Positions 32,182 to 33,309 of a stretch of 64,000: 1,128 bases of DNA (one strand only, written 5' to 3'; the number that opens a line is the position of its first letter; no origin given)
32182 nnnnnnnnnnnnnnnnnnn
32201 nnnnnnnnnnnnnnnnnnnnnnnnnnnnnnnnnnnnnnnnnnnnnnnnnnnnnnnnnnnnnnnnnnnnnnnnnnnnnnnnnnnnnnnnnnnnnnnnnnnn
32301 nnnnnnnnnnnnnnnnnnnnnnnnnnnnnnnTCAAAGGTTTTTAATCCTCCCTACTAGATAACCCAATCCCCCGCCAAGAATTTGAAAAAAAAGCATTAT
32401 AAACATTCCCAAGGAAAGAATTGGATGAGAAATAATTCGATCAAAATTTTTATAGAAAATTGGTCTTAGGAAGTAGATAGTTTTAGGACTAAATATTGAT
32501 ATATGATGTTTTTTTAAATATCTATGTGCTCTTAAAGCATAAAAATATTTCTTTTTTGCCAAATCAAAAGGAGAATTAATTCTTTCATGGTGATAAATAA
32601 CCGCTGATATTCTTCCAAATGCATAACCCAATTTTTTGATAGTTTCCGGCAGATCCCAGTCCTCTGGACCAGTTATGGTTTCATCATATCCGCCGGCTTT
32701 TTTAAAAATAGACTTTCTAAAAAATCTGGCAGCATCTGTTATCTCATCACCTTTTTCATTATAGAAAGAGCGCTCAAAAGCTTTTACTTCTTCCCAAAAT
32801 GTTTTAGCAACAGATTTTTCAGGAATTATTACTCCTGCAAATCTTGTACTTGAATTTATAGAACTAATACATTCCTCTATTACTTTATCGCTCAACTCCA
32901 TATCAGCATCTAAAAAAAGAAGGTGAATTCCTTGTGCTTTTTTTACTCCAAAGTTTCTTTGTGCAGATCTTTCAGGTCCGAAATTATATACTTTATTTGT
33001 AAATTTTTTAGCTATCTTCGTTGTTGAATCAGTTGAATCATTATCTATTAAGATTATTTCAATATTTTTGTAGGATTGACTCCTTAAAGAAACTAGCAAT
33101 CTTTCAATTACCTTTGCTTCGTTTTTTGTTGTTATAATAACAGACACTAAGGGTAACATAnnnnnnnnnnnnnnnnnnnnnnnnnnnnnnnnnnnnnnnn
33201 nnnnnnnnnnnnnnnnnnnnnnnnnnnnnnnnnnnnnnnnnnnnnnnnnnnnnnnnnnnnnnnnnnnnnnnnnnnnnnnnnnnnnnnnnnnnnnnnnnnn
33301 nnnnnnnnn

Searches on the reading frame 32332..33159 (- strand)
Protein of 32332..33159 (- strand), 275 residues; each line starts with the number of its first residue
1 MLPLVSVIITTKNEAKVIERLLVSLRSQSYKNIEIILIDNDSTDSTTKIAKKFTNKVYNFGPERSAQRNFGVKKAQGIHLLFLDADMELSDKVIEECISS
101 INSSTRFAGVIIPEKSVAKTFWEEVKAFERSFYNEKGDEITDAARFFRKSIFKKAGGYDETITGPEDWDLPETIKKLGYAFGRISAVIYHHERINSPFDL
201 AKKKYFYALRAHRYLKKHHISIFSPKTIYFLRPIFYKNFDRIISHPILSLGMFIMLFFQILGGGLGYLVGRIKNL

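Call 5: search_protein_families(library=pfam, proteins=[window:32332-33159:-], max_evalue=0.1)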
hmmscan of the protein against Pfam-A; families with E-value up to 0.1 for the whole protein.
window:32332-33159:- (275 aa): 4 families
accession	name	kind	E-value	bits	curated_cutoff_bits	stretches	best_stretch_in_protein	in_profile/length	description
PF00535.33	Glycos_transf_2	-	4.4e-26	92.3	23.3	1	6-134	1-137/168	Glycosyl transferase family 2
PF10111.15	Glyco_tranf_2_2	-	7.1e-11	42.5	27.3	2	6-101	1-106/276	Glycosyltransferase like family 2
PF13641.12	Glyco_tranf_2_3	-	9.8e-06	26.2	27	1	5-128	3-138/230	Glycosyltransferase like family 2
PF13704.12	Glyco_tranf_2_4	-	0.077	13.9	27.5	0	12-54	1-41/98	Glycosyl transferase family 2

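Call 6: search_protein_families(library=ncbifam, proteins=[window:32332-33159:-], max_evalue=0.1)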
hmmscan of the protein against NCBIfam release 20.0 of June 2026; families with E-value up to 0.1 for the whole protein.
window:32332-33159:- (275 aa): 25 families
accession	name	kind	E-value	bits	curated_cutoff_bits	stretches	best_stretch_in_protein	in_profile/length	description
TIGR04283.1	glyco_like_mftF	equivalog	4.4e-28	98.4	182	1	5-193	1-187/221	TIGR04283 family arsenosugar biosynthesis glycosyltransferase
NF041875.1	EPS_EpsD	equivalog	5.7e-17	62.1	370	1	5-193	1-209/325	exopolysaccharide biosynthesis glycosyltransferase EpsD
NF007482.0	PRK10073.1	equivalog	1.7e-12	47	423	1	3-96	6-105/334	glycosyltransferase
TIGR03965.1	mycofact_glyco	equivalog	2.6e-12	46.4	280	2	4-99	75-177/467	mycofactocin biosynthesis glycosyltransferase MftF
NF050050.1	ProtGlycPglI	equivalog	1.7e-11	44.1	500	1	3-103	2-110/306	GalNAc(5)-diNAcBac-PP-undecaprenol beta-1,3-glucosyltransferase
NF047683.1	TeichurnBiosyTuaG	equivalog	1.4e-10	41.3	400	1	3-98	6-108/252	teichuronic acid biosynthesis protein TuaG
TIGR03469.1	HpnB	hypoth_equivalog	3.4e-09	36.2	379.25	1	2-56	43-98/386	hopene-associated glycosyltransferase HpnB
TIGR03937.1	PgaC_IcaA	equivalog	9.7e-09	34.7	422.3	1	3-110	45-159/407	poly-beta-1,6-N-acetyl-D-glucosamine synthase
NF038299.1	EPS_HpsN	equivalog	9.4e-08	31.4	425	1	3-97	1-102/317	hormogonium polysaccharide biosynthesis glycosyltransferase HpsN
NF045692.1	OglycostaseCruG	equivalog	1.4e-07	30.8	600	1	2-55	40-93/386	2'-O-glycosyltransferase CruG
NF053739.1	GlytfEpsEBac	equivalog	1.5e-07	30.7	450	1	3-56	1-54/265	glycosyltransferase EpsE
NF038302.1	EPS_HpsE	equivalog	2.2e-07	30.2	300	1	5-92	3-102/307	hormogonium polysaccharide biosynthesis glycosyltransferase HpsE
TIGR04182.1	glyco_TIGR04182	equivalog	7.9e-07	28.7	325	1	5-89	2-85/293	S-layer glycoprotein N-glycosyltransferase AglJ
NF010496.0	PRK13915.1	equivalog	6.4e-06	25.5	262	1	5-59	33-90/307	glucosyl-3-phosphoglycerate synthase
NF041394.1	GtaseAglG_Halo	equivalog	8.3e-06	25.3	440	1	5-163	3-179/304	glucosyl-dolichyl phosphate glucuronosyltransferase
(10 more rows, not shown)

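Call 57: search_solved_structures(query=window:32332-33159:-, max_evalue=0.001)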
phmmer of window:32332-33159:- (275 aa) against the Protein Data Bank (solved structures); distinct sequences matched with E-value up to 0.001: 12.
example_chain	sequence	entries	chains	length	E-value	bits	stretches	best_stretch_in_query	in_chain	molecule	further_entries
8vh7_A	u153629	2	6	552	1.3e-12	51.1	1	3-104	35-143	Heparosan synthase B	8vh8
8viw_A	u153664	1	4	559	1.3e-12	51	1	3-104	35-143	Heparosan synthase B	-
2z87_A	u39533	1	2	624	2.8e-12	50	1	2-191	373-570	Chondroitin synthase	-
2z86_A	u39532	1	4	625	2.8e-12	50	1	2-191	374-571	Chondroitin synthase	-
22ao_A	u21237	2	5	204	7.2e-12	48.6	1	1-94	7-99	GmaR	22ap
5hea_A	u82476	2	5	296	1.9e-09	40.7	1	4-96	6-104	Putative glycosyltransferase (GalT1)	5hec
5tze_C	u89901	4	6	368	1.3e-07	34.7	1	6-103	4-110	Glycosyl transferase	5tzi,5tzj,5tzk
5tz8_A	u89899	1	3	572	2.2e-07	33.9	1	6-103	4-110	Glycosyl transferase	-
6p61_A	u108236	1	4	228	2.4e-06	30.5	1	3-196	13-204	Glycosyltransferase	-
6h1j_A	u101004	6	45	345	3.4e-05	26.7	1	4-150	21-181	Probable ss-1,3-N-acetylglucosaminyltransferase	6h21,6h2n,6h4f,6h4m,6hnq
3bcv_A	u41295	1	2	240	7.3e-05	25.6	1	1-86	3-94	Putative glycosyltransferase protein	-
5mlz_A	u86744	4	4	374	8.1e-05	25.5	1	5-105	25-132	Dolichol monophosphate mannose synthase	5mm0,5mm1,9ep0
